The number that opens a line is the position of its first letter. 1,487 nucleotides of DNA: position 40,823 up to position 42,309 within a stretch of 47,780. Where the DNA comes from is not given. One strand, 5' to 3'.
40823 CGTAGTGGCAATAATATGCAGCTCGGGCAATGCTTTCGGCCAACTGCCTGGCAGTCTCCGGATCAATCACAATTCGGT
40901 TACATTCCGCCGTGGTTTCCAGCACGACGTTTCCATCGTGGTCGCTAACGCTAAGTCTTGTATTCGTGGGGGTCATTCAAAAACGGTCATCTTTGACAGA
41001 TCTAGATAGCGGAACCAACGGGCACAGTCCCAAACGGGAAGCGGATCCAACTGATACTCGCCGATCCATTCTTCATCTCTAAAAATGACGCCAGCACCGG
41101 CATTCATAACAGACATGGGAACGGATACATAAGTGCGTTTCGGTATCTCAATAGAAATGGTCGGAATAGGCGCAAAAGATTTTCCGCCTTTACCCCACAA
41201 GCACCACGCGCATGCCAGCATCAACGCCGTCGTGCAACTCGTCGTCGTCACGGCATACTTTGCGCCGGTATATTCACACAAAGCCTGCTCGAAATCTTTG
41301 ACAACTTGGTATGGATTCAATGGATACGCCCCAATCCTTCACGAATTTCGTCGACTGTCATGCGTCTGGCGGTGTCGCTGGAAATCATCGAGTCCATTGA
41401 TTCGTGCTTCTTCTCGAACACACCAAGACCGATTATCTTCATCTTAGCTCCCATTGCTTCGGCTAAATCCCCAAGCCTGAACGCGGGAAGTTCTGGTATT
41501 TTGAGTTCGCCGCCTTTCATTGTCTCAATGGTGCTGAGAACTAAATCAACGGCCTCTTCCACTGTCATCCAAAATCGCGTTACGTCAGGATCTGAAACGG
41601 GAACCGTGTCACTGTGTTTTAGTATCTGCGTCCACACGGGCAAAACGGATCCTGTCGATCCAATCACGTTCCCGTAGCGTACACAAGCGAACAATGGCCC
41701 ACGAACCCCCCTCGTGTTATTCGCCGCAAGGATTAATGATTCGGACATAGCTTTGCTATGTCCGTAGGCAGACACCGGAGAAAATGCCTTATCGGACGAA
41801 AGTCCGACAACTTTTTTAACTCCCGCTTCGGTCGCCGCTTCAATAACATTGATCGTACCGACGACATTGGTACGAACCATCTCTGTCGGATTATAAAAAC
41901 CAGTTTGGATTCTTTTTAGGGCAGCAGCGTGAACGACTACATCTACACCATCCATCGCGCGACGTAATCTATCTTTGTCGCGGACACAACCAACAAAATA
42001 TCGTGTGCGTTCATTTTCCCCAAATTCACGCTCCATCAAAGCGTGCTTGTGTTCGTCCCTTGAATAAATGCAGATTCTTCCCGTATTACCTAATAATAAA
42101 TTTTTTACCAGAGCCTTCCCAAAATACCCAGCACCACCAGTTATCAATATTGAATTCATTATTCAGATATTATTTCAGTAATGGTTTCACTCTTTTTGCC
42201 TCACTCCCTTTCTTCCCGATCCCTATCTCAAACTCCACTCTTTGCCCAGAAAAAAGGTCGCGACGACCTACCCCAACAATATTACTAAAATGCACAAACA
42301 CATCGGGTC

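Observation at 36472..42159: Phage-borne, incomplete pseudaminic-acid-type nonulosonic acid pathway including the acetamidino branch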

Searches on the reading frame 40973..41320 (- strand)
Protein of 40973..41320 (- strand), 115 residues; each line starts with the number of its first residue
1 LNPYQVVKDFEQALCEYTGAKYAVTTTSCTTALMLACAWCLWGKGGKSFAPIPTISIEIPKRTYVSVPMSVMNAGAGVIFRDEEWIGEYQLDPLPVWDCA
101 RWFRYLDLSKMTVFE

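Call 3: search_protein_families(library=ncbifam, proteins=[window:40973-41320:-], max_evalue=0.01)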
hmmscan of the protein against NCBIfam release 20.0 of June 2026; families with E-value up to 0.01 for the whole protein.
window:40973-41320:- (115 aa): 2 families
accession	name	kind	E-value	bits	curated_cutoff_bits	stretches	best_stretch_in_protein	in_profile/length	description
TIGR03588.1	PseC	equivalog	7.8e-08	31.6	423.5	1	6-82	31-98/380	UDP-4-amino-4,6-dideoxy-N-acetyl-beta-L-altrosamine transaminase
TIGR04181.1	NHT_00031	hypoth_equivalog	0.00011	21.2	420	1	6-39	31-64/359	LegC family aminotransferase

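Call 4: search_protein_families(library=pfam, proteins=[window:40973-41320:-], max_evalue=0.01)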
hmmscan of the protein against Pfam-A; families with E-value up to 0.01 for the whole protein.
window:40973-41320:- (115 aa): 1 family
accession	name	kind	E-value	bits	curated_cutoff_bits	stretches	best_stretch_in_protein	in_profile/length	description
PF01041.23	DegT_DnrJ_EryC1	-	1e-09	38.6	19.8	1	4-83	23-93/360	DegT/DnrJ/EryC1/StrS aminotransferase family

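Call 9: search_protein_families(library=phrogs, proteins=[window:40973-41320:-], max_evalue=0.001)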
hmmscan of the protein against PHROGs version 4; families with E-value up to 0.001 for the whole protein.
window:40973-41320:- (115 aa): 1 family
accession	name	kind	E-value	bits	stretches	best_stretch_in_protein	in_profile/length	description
phrog_3139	-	other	1.8e-05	24.8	1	6-82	38-105/387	aminotransferase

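Call 69: find_homologous_proteins(query=window:40973-41320:-, max_evalue=0.001)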
Query window:40973-41320:- (115 aa): 211 proteins with E <= 0.001 among 211 candidates; the best 120 are listed.
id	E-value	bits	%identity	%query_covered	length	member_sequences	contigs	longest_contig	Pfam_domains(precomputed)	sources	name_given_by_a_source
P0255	3.0e-51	190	100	71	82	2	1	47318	-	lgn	-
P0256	2.0e-35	139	65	90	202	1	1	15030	PF01041.24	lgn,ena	-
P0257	2.1e-35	139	67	90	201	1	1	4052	PF01041.24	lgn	-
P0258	7.6e-35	137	62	89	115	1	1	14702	PF01041.24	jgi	jgi:dTDP-4-amino-4,6-dideoxygalactose transaminase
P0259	1.1e-34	136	61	90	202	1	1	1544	PF01041.24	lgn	-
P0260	1.1e-34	136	65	90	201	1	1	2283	PF01041.24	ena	-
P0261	8.4e-34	134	66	90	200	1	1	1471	PF01041.24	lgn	-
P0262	1.0e-32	130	62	89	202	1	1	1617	PF01041.24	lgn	-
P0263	1.1e-32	130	65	90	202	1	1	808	PF01041.24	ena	-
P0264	1.3e-32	130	64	90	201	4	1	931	PF01041.24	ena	-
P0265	1.4e-32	130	62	90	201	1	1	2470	PF01041.24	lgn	-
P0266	1.6e-32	130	63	90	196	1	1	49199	PF01041.24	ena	-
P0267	1.7e-32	129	60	89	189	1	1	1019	PF01041.24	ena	-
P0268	1.8e-32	129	66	89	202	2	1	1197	PF01041.24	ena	-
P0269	4.1e-32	128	63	90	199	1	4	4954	PF01041.24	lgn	-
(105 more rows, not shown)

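Call 71: find_encoding_contigs(protein=P0258, flank=10000, max_places=3)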
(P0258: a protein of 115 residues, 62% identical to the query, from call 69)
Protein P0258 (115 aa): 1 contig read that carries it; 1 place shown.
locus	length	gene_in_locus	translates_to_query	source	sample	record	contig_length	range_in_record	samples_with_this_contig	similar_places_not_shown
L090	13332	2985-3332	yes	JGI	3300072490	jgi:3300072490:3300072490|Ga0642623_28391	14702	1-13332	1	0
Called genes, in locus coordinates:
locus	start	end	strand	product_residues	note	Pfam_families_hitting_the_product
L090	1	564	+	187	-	?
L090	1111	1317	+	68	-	-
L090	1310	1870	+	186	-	-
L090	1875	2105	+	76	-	-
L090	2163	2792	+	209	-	PF00106:adh_short (weak), PF01073:3Beta_HSD, PF01370:Epimerase, PF02719:Polysacc_synt_2, PF04321:RmlD_sub_bind (weak), PF08659:KR, PF13460:NAD_binding_10 (weak), PF16363:GDP_Man_Dehyd, +1 more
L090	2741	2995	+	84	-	-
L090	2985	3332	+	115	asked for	PF01041:DegT_DnrJ_EryC1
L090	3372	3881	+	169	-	-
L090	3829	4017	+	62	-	-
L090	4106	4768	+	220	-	-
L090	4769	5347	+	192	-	PF02348:CTP_transf_3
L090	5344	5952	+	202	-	PF13489:Methyltransf_23 (weak), PF13649:Methyltransf_25, PF08242:Methyltransf_12 (weak)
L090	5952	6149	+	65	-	-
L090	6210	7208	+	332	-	-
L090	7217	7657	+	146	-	PF00977:His_biosynth, PF01207:Dus (weak)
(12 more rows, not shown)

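Call 78: predict_structure(alignment_id=A6)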
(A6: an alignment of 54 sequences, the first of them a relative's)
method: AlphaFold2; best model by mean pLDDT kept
length: 202 residues; sequences in the alignment: 54
mean_pLDDT: 96.6   pTM: 0.92
mean pLDDT of the five models: 96.6, 96.3, 96.2, 96.2, 95.9
residues with pLDDT >= 90: 188; 70-90: 14; 50-70: 0; < 50: 0
segments of 3 or more residues with pLDDT < 50: none
pLDDT, mean of each block of 10 residues (from residue 1): 92 99 98 97 83 98 98 98 98 99 99 98 98 97 94 96 97 98 98 98 92
secondary structure, 60 per line:
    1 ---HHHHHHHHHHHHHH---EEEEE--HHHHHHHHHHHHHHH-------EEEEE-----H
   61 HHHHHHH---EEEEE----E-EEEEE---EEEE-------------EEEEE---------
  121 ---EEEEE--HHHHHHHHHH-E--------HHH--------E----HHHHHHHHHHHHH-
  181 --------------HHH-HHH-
elements in order: H4-17 E21-25 H28-42 E50-54 H60-67 E71-75 E82-86 E90-93 E107-111 E124-128 H131-140 H167-179

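Call 80: fold_search(model_id=the predicted structure, library=pdb)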
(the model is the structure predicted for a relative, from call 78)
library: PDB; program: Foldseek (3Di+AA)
matches with E <= 10: 1449; with E <= 0.001: 221
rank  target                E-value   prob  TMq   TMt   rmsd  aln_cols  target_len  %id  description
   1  3dr4_B                7.7e-11  1.00  0.69  0.40   3.9       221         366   20  GDP-perosamine synthase K186A mutant from Caulobacter crescentus with bound sugar ligand (released 2008-10-14)
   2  7b0d_A                8.2e-11  1.00  0.71  0.40   3.3       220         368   20  Sugar transaminase from Archaeoglobus veneficus (released 2021-12-01)
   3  1mdz                  8.2e-11  1.00  0.70  0.40   3.8       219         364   20  Crystal structure of ArnB aminotransferase with cycloserine and pyridoxal 5' phosphate (released 2002-12-11)
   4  3dr7_B                8.2e-11  1.00  0.68  0.39   4.7       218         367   20  GDP-perosamine synthase from Caulobacter crescentus with bound GDP-3-deoxyperosamine (released 2008-10-14)
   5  3dr4_D                9.9e-11  1.00  0.69  0.40   3.9       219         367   20  GDP-perosamine synthase K186A mutant from Caulobacter crescentus with bound sugar ligand (released 2008-10-14)
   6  8snj_C                1.1e-10  1.00  0.69  0.40   4.0       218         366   20  Crystal Structure of ArnB Transferase from Klebsiella aerogenes (Lattice Translocation Disorder, P1 form) (released 2023-05-10)
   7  8snj_F                1.1e-10  1.00  0.68  0.39   3.9       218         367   21  Crystal Structure of ArnB Transferase from Klebsiella aerogenes (Lattice Translocation Disorder, P1 form) (released 2023-05-10)
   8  8sng_A                1.2e-10  1.00  0.66  0.38   4.2       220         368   20  Crystal Structure of ArnB Transferase from Klebsiella aerogenes (Lattice Translocation Disorder, P21 form) (released 2023-05-10)
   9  3bn1_D                1.6e-10  1.00  0.70  0.40   3.7       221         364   21  Crystal structure of GDP-perosamine synthase (released 2008-03-18)
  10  8snj_A                2.3e-10  1.00  0.69  0.39   4.3       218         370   20  Crystal Structure of ArnB Transferase from Klebsiella aerogenes (Lattice Translocation Disorder, P1 form) (released 2023-05-10)
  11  1mdo                  2.3e-10  1.00  0.65  0.37   5.4       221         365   19  Crystal structure of ArnB aminotransferase with pyridomine 5' phosphate (released 2002-12-11)
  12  3dr4_A                2.4e-10  1.00  0.66  0.38   4.4       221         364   19  GDP-perosamine synthase K186A mutant from Caulobacter crescentus with bound sugar ligand (released 2008-10-14)
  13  3bn1_C                2.8e-10  1.00  0.68  0.39   4.5       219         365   20  Crystal structure of GDP-perosamine synthase (released 2008-03-18)
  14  3nu7_A                3.0e-10  1.00  0.69  0.40   3.7       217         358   21  WbpE, an Aminotransferase from Pseudomonas aeruginosa Involved in O-antigen Assembly in Complex with the Cofactor PMP (released 2010-07-28)
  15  8sng_B                3.4e-10  1.00  0.66  0.38   4.0       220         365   19  Crystal Structure of ArnB Transferase from Klebsiella aerogenes (Lattice Translocation Disorder, P21 form) (released 2023-05-10)
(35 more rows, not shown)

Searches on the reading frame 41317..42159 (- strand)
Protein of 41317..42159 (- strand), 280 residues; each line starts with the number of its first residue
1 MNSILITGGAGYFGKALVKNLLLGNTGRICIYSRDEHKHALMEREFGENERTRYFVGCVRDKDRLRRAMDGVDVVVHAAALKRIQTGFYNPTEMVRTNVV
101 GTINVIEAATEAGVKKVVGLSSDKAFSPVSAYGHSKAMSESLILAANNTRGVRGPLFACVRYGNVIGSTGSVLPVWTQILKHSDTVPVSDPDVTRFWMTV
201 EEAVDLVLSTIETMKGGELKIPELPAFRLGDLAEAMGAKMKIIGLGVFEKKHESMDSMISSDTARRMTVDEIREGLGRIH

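Call 3: search_protein_families(library=ncbifam, proteins=[window:41317-42159:-], max_evalue=0.01)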
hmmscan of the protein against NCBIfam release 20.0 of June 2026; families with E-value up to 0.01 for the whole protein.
window:41317-42159:- (280 aa): 35 families (the best 25 are shown)
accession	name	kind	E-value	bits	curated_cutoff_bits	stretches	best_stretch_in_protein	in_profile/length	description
TIGR03589.1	PseB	equivalog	5.1e-90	301.7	407.75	1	2-265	5-268/324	UDP-N-acetylglucosamine 4,6-dehydratase (inverting)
TIGR04130.1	FnlA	equivalog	5.3e-57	193.2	730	1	4-237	7-239/337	UDP-N-acetylglucosamine 4,6-dehydratase/5-epimerase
TIGR01179.1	galE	equivalog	1.6e-20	73.3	262.3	1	4-169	2-180/332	UDP-glucose 4-epimerase GalE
TIGR04180.1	EDH_00030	hypoth_equivalog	1.6e-18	66.8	475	1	4-124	1-123/297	NAD-dependent 4,6-dehydratase LegB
TIGR03466.1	HpnA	hypoth_equivalog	1.2e-16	60.5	367.65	1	4-126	3-117/327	hopanoid-associated sugar epimerase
TIGR01181.1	dTDP_gluc_dehyt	equivalog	5.1e-16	58.7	365.1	1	4-207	2-227/321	dTDP-glucose 4,6-dehydratase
TIGR02622.1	CDP_4_6_dhtase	equivalog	4.6e-15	55.6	278.45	1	3-230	6-258/352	CDP-glucose 4,6-dehydratase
NF041293.1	G6PDh_Azf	equivalog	1.4e-13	50.8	400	1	2-127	3-120/252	NAD-dependent glucose-6-phosphate dehydrogenase Azf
NF042422.1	oxyalk_red_OleD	equivalog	1e-12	48.1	580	1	4-122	3-110/329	2-alkyl-3-oxoalkanoate reductase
NF052578.1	StrlDmthSdmBMthl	equivalog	1.1e-12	48.4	600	1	4-125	3-116/328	sterol demethylase protein SdmB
NF007956.0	PRK10675.1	subfamily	1.5e-11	44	394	1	4-126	3-128/338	UDP-glucose 4-epimerase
NF042423.1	oxyalk_red_Shew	equivalog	3.5e-11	42.8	580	1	2-121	9-117/331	2-alkyl-3-oxoalkanoate reductase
TIGR01746.1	Thioester-redct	subfamily_domain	2.1e-10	40.4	213.35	1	67-174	84-206/371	thioester reductase domain-containing protein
NF007582.0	PRK10217.1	equivalog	3.7e-10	39.4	698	1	1-110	1-113/355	dTDP-glucose 4,6-dehydratase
NF007490.0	PRK10084.1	subfamily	5.9e-10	38.6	649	1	4-111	3-113/361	dTDP-glucose 4,6-dehydratase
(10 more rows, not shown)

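Call 4: search_protein_families(library=pfam, proteins=[window:41317-42159:-], max_evalue=0.01)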
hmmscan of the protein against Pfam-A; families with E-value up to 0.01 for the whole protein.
window:41317-42159:- (280 aa): 10 families
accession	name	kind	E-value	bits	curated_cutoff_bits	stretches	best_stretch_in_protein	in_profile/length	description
PF02719.21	Polysacc_synt_2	-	6.5e-75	252.5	20.2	1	4-267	1-283/293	Polysaccharide biosynthesis protein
PF01370.27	Epimerase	-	1.8e-28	100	20.9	1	4-215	1-229/240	NAD dependent epimerase/dehydratase family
PF01073.25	3Beta_HSD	-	2.3e-24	86.3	22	1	5-183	1-200/280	3-beta hydroxysteroid dehydrogenase/isomerase family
PF16363.11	GDP_Man_Dehyd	-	4.2e-19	69.6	27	1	5-239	1-265/332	GDP-mannose 4,6 dehydratase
PF07993.18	NAD_binding_4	-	8e-13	48.6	20.1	1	62-124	79-138/258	Male sterility protein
PF13460.12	NAD_binding_10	-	1.3e-11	45.2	27.2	1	8-128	1-104/184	NAD(P)H-binding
PF04321.23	RmlD_sub_bind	-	4.2e-07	29.8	27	1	3-148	2-141/287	RmlD substrate binding domain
PF00106.31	adh_short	-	1.8e-06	28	26.6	1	3-144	2-161/195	short chain dehydrogenase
PF05368.20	NmrA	-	2.9e-05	24.3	27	1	3-118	4-103/298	NmrA-like family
PF08659.16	KR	-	0.0015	19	22.6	1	4-122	3-136/180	KR domain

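Call 9: search_protein_families(library=phrogs, proteins=[window:41317-42159:-], max_evalue=0.001)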
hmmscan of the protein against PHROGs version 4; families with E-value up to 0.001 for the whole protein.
window:41317-42159:- (280 aa): 2 families
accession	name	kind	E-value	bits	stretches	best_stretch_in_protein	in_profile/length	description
phrog_540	-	DNA, RNA and nucleotide metabolism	1.3e-32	114.1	1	1-213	292-516/715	nucleotide-sugar epimerase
phrog_3142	-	moron, auxiliary metabolic gene and host takeover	3.9e-05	23.2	1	2-138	288-439/596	FabG-like 3-oxoacyl-(acyl-carrier-protein) reductase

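Call 90: search_solved_structures(query=window:41317-42159:-, max_evalue=1e-20, show_alignments=1)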
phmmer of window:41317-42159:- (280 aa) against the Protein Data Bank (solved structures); distinct sequences matched with E-value up to 1e-20: 11.
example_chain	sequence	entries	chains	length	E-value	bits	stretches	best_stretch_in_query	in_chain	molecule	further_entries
2gn4_A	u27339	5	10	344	1.1e-67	231.6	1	3-256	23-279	UDP-GlcNAc C6 dehydratase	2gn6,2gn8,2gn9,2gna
3vvb_A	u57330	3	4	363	4.1e-53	183.9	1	4-237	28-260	CapE | Capsular polysaccharide synthesis enzyme Cap8E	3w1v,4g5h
3vvc_A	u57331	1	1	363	1.5e-52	182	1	4-237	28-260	Capsular polysaccharide synthesis enzyme Cap8E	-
4j2o_A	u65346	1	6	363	2.5e-52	181.3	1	4-240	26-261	UDP-N-acetylglucosamine 4,6-dehydratase/5-epimerase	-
6bwc_A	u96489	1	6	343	8.3e-52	179.6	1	3-247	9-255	Polysaccharide biosynthesis protein CapD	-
4tqg_A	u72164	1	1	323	2.7e-34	122.1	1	3-255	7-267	Putative dTDP-d-glucose 4 6-dehydratase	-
5bjy_A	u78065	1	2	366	5.5e-26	94.9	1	4-236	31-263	WlaL protein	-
5bjw_A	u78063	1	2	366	2.8e-25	92.6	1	4-236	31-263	WlaL protein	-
5bju_A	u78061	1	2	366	7.3e-25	91.2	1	4-236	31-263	WlaL protein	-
5bjx_A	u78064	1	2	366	1.9e-24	89.9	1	4-236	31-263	WlaL protein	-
5bjv_A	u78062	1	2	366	2.5e-23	86.2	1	4-236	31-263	WlaL protein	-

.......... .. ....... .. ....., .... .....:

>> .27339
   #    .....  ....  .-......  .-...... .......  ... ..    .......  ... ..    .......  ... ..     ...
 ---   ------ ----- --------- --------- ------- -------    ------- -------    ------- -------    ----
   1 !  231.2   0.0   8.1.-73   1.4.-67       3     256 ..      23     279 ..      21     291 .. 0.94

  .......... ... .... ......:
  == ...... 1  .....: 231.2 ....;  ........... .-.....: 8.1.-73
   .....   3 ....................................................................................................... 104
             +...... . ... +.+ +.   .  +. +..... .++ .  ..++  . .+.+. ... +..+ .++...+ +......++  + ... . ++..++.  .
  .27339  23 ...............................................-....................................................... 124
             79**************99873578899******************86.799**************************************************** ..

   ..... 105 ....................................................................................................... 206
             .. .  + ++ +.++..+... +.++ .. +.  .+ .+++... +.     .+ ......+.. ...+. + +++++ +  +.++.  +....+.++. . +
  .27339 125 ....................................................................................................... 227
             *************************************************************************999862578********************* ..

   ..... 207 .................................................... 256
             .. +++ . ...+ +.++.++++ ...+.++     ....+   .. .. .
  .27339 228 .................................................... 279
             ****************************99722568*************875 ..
